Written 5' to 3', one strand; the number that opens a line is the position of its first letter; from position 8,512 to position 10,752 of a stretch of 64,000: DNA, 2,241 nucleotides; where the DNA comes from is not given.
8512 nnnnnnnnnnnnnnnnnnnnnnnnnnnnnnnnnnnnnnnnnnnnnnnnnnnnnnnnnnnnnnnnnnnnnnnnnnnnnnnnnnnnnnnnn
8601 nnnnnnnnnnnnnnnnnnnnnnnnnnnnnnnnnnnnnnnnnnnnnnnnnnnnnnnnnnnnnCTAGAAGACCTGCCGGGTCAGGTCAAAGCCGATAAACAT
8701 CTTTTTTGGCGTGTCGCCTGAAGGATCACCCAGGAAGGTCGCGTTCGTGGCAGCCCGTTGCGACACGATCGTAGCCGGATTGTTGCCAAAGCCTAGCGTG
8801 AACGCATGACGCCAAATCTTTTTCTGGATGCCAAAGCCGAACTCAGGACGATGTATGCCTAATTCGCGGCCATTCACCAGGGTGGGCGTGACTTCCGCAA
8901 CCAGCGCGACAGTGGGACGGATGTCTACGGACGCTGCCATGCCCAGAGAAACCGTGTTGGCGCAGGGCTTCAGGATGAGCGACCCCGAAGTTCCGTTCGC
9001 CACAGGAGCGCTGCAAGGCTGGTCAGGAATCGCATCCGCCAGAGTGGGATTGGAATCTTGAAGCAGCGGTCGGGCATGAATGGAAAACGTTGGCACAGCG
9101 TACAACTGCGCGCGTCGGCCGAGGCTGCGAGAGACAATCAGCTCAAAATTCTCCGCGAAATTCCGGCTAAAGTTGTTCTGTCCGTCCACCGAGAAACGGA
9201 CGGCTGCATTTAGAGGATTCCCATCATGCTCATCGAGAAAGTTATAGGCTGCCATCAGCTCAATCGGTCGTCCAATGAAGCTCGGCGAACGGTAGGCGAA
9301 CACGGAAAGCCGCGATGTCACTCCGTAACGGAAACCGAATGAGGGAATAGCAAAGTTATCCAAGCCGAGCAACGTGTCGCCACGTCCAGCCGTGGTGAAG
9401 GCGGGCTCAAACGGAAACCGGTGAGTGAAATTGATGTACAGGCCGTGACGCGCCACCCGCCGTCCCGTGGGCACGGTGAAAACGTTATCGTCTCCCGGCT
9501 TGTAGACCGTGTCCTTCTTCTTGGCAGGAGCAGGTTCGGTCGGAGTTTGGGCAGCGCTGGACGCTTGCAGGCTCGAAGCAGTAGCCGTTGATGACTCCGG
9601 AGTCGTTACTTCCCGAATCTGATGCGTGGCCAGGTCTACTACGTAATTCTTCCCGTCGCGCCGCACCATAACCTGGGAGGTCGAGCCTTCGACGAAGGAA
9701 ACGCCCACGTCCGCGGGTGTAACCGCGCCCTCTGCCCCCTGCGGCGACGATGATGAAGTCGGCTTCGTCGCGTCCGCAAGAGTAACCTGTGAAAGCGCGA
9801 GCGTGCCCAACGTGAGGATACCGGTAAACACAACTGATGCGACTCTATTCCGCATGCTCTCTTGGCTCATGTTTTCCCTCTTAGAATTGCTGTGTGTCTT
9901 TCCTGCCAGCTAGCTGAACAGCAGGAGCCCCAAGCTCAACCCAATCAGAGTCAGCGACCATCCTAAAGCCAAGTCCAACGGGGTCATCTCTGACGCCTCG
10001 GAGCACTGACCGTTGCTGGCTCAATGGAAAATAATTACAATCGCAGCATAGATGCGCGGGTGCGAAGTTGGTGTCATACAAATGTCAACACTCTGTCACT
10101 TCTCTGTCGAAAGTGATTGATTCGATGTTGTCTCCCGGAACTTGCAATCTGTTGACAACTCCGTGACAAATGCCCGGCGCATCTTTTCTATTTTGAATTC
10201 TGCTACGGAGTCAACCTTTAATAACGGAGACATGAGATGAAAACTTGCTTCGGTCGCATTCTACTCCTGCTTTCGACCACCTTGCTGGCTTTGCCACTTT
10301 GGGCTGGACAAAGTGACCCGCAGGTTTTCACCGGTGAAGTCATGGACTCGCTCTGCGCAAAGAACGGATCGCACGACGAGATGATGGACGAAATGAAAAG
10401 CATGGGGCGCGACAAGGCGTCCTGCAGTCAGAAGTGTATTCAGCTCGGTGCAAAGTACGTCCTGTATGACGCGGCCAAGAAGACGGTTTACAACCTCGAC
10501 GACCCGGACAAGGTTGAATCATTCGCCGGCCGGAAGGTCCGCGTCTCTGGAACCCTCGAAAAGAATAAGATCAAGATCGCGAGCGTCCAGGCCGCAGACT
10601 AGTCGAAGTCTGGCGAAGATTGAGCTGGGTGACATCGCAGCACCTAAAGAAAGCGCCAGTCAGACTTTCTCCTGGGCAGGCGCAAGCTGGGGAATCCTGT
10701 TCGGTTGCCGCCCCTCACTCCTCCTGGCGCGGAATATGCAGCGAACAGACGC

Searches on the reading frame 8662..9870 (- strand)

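Call 9: search_protein_families(library=pfam, proteins=[window:8662-9870:-])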
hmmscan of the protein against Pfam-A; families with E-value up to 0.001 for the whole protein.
window:8662-9870:- (402 aa): 1 family
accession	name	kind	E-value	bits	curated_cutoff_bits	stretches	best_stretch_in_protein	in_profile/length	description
PF19089.6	DUF5777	-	6.6e-14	52.2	23.1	1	133-399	9-245/247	Membrane bound beta barrel domain (DUF5777)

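Call 33: search_protein_families(library=ncbifam, proteins=[window:8662-9870:-], max_evalue=0.001)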
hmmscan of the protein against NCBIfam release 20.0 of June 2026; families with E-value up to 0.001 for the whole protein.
window:8662-9870:- (402 aa): 0 families

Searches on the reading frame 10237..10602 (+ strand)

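Call 9: search_protein_families(library=pfam, proteins=[window:10237-10602:+])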
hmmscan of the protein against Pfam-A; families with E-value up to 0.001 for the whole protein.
window:10237-10602:+ (121 aa): 1 family
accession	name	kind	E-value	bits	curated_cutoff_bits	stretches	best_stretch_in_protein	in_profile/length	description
PF19135.5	DUF5818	-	0.00026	20.9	27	1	74-108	11-44/57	Protein of unknown function (DUF5818)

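Call 33: search_protein_families(library=ncbifam, proteins=[window:10237-10602:+], max_evalue=0.001)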
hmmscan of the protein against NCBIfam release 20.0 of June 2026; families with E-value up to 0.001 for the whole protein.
window:10237-10602:+ (121 aa): 0 families
